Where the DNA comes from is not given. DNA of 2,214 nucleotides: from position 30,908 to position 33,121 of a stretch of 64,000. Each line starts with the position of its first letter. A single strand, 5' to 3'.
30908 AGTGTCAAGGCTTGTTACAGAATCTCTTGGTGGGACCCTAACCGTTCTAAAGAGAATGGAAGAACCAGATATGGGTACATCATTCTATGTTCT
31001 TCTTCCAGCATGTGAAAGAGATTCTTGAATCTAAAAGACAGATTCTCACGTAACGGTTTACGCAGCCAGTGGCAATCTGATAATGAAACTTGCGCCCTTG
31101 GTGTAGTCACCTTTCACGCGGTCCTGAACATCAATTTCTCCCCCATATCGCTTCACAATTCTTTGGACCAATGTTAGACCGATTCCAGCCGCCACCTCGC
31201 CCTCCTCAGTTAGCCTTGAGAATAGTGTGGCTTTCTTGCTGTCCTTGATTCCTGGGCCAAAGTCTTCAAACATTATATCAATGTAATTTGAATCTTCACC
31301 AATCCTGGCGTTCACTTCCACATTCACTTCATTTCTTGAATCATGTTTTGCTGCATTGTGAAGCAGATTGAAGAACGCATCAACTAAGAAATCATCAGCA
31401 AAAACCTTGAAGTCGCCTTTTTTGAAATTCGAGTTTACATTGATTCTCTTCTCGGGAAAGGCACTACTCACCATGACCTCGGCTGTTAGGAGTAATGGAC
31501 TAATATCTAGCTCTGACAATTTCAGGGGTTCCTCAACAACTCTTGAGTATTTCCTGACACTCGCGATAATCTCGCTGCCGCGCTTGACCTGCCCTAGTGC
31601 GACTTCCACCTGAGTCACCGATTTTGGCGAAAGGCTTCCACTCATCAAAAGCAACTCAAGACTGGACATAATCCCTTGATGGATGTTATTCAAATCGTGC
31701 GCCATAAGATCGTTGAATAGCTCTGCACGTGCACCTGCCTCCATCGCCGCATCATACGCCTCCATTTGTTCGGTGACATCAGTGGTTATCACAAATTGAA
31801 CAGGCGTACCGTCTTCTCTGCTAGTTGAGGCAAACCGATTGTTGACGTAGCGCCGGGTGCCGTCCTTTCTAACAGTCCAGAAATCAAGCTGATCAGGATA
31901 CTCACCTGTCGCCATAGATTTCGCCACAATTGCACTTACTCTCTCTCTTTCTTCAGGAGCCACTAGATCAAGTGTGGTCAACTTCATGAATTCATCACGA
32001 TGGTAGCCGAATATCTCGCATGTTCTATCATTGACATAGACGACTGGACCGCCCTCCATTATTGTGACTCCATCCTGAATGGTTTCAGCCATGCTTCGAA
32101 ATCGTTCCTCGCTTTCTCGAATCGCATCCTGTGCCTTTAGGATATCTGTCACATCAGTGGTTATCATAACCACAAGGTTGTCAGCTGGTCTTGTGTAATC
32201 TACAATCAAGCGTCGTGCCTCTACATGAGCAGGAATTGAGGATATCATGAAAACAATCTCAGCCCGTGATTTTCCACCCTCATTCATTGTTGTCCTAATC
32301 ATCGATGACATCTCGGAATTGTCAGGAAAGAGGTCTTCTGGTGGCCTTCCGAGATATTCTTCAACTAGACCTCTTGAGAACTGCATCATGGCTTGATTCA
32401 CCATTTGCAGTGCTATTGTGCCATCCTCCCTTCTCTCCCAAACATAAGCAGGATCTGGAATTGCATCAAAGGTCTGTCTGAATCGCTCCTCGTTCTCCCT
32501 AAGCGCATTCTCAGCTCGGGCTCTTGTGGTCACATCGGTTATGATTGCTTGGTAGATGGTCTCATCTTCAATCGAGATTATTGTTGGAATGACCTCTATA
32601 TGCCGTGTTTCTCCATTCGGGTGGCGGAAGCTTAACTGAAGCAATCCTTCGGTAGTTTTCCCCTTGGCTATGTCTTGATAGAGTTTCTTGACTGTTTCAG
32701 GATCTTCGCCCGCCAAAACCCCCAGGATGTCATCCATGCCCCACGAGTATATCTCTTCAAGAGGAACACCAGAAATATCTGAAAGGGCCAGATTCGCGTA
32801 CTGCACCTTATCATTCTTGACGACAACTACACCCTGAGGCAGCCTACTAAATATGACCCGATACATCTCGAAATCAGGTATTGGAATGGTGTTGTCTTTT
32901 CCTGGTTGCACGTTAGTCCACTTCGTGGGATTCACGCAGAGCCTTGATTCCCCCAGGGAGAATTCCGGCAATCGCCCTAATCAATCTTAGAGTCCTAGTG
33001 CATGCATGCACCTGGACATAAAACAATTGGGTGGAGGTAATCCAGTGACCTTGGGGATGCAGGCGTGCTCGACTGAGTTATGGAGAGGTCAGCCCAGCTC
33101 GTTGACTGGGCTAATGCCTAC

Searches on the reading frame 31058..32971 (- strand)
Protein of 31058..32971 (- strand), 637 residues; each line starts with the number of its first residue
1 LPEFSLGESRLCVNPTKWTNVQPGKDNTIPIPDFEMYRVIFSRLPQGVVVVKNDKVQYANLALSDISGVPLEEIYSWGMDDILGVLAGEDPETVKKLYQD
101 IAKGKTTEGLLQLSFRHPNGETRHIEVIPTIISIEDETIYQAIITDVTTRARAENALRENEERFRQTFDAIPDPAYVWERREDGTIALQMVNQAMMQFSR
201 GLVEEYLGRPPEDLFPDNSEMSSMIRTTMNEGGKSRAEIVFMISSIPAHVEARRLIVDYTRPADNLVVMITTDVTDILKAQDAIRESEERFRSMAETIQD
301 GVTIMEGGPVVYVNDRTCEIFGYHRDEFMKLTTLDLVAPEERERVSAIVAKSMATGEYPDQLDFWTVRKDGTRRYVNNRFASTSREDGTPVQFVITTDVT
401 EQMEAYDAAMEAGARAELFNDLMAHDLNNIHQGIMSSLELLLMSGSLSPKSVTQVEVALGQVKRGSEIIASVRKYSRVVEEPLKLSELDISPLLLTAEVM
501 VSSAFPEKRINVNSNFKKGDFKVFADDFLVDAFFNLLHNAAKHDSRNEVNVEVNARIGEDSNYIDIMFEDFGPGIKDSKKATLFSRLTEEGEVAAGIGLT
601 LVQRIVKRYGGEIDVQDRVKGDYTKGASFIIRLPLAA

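Call 12: search_protein_families(library=pfam, proteins=[window:31058-32971:-], max_evalue=0.001)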
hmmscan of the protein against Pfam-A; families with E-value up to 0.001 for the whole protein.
window:31058-32971:- (637 aa): 7 families
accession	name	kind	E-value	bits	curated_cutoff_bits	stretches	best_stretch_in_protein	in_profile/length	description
PF13426.13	PAS_9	-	3.1e-24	85.7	27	2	300-401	2-103/103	PAS domain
PF00989.32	PAS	-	2.7e-21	76.1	22.6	1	289-395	1-108/113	PAS fold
PF08447.18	PAS_3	-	6.8e-19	68.4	25.6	1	310-395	1-87/89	PAS fold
PF13188.13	PAS_8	-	6.1e-18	64.5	21.8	1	289-342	1-55/65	PAS domain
PF08448.16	PAS_4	-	1.8e-16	60.8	23.1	1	308-402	15-108/110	PAS fold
PF02518.31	HATPase_c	-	1.3e-15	58.3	26.4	1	527-636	4-110/111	Histidine kinase-, DNA gyrase B-, and HSP90-like ATPase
PF00512.31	HisKA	-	0.00031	21.2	26.9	1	419-478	5-63/66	His Kinase A (phospho-acceptor) domain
